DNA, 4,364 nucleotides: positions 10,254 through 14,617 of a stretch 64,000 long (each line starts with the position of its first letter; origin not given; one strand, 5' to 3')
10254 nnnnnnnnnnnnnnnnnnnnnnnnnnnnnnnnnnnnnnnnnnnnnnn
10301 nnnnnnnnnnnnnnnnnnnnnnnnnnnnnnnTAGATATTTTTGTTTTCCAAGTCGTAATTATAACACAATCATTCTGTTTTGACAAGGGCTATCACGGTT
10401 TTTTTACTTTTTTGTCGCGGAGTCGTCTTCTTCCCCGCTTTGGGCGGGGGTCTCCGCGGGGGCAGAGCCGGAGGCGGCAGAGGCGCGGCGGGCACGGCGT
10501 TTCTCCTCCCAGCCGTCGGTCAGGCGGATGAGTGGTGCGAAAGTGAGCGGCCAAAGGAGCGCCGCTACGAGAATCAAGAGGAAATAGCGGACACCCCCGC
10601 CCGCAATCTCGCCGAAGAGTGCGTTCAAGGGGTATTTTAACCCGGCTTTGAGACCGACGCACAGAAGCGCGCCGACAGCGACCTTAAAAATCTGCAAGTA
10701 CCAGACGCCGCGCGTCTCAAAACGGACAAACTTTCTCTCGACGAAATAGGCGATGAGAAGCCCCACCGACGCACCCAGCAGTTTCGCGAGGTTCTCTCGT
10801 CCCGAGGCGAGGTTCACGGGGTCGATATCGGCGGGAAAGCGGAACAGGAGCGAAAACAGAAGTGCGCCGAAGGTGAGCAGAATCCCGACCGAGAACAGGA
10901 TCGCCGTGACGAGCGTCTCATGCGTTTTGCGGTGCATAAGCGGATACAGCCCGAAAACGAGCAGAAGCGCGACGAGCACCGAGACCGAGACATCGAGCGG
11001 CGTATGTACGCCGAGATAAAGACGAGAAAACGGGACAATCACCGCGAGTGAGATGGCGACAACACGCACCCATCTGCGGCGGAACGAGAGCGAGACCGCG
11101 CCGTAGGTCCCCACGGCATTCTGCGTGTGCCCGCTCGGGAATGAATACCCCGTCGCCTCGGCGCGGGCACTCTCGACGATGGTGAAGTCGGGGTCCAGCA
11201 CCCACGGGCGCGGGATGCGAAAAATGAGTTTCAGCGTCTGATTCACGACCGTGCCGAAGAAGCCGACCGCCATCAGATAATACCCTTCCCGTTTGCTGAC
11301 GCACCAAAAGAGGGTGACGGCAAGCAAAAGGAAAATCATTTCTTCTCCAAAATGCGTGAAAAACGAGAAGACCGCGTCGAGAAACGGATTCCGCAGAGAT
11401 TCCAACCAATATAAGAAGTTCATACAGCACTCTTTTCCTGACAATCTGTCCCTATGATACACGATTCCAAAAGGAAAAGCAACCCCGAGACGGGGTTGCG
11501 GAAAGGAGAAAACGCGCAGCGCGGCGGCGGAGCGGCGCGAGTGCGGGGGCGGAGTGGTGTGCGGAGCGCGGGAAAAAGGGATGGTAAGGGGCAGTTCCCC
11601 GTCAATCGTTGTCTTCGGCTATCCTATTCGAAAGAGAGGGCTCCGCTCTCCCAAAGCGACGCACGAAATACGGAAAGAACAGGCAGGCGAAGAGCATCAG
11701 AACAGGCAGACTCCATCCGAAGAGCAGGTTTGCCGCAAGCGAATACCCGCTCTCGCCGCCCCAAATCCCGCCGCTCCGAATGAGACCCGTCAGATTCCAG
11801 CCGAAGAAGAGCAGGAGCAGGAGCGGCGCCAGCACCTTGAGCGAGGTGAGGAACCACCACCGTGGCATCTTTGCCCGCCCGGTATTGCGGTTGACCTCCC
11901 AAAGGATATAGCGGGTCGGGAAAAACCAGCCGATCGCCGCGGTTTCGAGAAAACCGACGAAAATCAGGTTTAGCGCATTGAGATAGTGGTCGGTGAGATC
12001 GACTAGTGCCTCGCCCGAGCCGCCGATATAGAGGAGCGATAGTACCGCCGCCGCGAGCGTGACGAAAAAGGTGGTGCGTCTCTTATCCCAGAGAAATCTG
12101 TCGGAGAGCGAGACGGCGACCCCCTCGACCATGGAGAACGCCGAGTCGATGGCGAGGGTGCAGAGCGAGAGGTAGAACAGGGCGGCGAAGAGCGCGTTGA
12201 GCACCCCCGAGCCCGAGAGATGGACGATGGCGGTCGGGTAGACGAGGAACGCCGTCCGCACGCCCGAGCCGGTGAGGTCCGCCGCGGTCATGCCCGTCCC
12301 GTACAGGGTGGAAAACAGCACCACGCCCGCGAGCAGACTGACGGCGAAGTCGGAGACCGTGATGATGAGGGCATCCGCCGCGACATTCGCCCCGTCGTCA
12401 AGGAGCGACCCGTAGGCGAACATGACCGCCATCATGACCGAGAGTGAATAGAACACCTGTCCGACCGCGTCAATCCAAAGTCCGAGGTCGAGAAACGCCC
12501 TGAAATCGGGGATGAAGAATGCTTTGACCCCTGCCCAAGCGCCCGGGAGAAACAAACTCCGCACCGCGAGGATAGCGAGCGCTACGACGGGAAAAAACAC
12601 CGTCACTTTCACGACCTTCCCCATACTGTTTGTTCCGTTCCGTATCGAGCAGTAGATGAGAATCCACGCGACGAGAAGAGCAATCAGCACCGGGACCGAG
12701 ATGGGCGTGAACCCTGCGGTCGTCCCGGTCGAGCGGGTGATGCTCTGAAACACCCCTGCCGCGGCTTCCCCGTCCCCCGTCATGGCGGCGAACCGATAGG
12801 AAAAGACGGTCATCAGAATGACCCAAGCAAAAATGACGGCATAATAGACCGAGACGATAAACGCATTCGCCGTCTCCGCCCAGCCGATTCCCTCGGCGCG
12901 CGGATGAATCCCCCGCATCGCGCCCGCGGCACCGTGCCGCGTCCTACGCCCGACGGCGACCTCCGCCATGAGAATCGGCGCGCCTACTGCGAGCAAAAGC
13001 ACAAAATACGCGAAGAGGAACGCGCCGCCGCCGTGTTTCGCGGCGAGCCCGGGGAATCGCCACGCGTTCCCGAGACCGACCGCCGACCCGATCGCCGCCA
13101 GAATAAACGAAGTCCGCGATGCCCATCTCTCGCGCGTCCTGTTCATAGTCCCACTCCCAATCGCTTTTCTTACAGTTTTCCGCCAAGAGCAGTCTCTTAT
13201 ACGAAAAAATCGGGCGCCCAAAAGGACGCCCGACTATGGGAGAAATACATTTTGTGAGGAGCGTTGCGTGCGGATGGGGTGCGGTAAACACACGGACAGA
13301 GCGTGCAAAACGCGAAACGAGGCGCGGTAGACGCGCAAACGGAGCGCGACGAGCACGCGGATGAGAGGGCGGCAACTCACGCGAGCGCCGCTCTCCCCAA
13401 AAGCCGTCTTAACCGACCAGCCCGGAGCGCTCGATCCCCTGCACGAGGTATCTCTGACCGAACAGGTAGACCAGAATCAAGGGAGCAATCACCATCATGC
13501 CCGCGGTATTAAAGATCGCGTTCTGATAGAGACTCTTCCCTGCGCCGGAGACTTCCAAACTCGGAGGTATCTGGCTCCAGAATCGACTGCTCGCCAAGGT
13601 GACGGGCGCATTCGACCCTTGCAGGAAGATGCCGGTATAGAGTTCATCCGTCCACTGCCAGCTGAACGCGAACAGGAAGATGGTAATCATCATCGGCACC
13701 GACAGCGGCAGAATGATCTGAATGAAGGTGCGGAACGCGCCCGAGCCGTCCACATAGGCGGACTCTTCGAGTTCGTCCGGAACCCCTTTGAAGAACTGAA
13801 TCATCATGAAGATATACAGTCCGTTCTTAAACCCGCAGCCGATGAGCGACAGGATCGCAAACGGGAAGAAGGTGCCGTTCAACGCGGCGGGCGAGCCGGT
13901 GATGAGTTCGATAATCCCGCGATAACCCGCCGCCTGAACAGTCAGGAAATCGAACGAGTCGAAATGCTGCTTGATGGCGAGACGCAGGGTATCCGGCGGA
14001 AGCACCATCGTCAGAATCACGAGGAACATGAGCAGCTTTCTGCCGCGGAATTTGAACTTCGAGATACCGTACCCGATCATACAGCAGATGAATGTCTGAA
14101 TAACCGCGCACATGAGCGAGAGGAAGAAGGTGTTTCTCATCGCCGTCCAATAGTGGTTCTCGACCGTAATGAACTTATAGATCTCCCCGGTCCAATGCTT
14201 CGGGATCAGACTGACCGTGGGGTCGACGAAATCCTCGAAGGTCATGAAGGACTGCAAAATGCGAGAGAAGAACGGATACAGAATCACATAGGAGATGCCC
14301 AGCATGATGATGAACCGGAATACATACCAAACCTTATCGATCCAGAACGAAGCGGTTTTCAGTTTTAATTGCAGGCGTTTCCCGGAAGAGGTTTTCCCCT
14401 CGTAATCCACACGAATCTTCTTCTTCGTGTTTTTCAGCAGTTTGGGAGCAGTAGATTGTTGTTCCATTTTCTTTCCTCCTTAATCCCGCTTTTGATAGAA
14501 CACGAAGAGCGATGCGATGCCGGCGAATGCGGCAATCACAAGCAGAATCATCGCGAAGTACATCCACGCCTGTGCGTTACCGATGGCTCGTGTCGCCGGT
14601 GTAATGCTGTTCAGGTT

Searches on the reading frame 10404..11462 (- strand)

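Call 5: search_protein_families(library=pfam, proteins=[window:10404-11462:-], max_evalue=0.01)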
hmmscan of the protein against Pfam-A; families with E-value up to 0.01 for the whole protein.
window:10404-11462:- (352 aa): 2 families
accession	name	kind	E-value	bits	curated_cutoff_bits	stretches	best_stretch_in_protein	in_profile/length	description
PF01569.27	PAP2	-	7.9e-21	74.6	27.2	1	63-179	5-128/130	PAP2 superfamily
PF14378.12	PAP2_3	-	7.7e-06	26.3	27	1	43-168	68-187/190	PAP2 superfamily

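Call 6: search_protein_families(library=ncbifam, proteins=[window:10404-11462:-], max_evalue=0.01)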
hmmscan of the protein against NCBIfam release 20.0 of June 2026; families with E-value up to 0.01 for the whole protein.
window:10404-11462:- (352 aa): 3 families
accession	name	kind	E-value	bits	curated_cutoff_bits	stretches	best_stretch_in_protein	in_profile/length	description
NF047884.1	UdeprDiPSep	equivalog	4e-17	62.7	250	1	20-166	33-177/188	undecaprenyl-diphosphatase SepP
NF008813.0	PRK11837.1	equivalog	8.8e-11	42.1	229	1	69-167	70-163/202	undecaprenyl-diphosphate phosphatase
NF007975.0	PRK10699.1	equivalog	1.5e-10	40.9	261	1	101-179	152-233/254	phosphatidylglycerophosphatase B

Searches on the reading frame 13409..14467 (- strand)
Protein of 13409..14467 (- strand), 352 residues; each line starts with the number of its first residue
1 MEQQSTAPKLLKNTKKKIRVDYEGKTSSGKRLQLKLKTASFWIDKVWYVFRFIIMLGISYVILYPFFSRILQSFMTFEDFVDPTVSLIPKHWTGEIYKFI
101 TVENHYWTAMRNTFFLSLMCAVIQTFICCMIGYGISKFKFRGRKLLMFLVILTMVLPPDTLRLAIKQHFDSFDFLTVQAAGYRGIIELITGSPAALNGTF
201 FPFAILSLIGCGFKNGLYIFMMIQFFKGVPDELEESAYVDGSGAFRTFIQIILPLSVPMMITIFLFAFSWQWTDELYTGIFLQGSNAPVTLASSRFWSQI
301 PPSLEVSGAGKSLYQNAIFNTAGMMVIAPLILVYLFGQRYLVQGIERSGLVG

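Call 5: search_protein_families(library=pfam, proteins=[window:13409-14467:-], max_evalue=0.01)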
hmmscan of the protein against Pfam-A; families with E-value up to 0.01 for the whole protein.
window:13409-14467:- (352 aa): 1 family
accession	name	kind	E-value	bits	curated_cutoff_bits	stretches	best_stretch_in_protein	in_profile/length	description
PF00528.27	BPD_transp_1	-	6.9e-12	45.9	26.4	1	132-346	5-183/184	Binding-protein-dependent transport system inner membrane component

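Call 6: search_protein_families(library=ncbifam, proteins=[window:13409-14467:-], max_evalue=0.01)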
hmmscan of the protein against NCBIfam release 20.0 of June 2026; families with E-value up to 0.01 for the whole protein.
window:13409-14467:- (352 aa): 14 families
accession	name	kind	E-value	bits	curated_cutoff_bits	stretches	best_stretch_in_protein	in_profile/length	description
NF008210.0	PRK10973.1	equivalog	1.2e-16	61.2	297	2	219-345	159-276/281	sn-glycerol-3-phosphate ABC transporter permease UgpE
NF040932.1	ABC_arch_GlcU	equivalog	1.9e-14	54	340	2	220-346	150-265/272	glucose ABC transporter permease GlcU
NF008231.0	PRK10998.1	equivalog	1.3e-12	47.9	261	1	111-349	86-293/296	maltose ABC transporter permease MalG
TIGR01581.1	Mo_ABC_porter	hypoth_equivalog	8.3e-12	45.1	210.3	1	109-269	18-169/225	ABC transporter permease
TIGR02141.1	modB_ABC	equivalog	5.6e-10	39.2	182.6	2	116-159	6-49/208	molybdate ABC transporter permease subunit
TIGR02139.1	permease_CysT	equivalog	3e-08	33.6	246.1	1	226-290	155-217/265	sulfate ABC transporter permease subunit CysT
NF006939.0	PRK09421.1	equivalog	1.7e-07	30.9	262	1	102-269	4-159/230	molybdate ABC transporter permease subunit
NF007047.0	PRK09500.1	equivalog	2.2e-07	30.8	326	1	78-158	28-108/257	spermidine/putrescine ABC transporter permease PotC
NF040839.1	tungstate_WtpB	equivalog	2.9e-07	30.4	340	1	82-268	19-190/251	tungstate ABC transporter permease WtpB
TIGR03262.1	PhnU2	equivalog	9.5e-06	24.5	593.25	1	95-269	319-475/546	putative 2-aminoethylphosphonate ABC transporter permease subunit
TIGR00969.1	3a0106s02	subfamily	3.3e-05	23.5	240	0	95-162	49-115/272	sulfate ABC transporter permease subunit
NF007044.0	PRK09497.1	equivalog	0.00046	19.8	348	1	53-265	11-212/285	spermidine/putrescine ABC transporter permease PotB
NF008208.0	PRK10971.1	equivalog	0.0017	17.9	415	1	103-285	53-221/277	sulfate/thiosulfate ABC transporter permease CysT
NF008232.0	PRK10999.1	equivalog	0.0019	17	392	1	218-269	387-445/520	maltose ABC transporter permease MalF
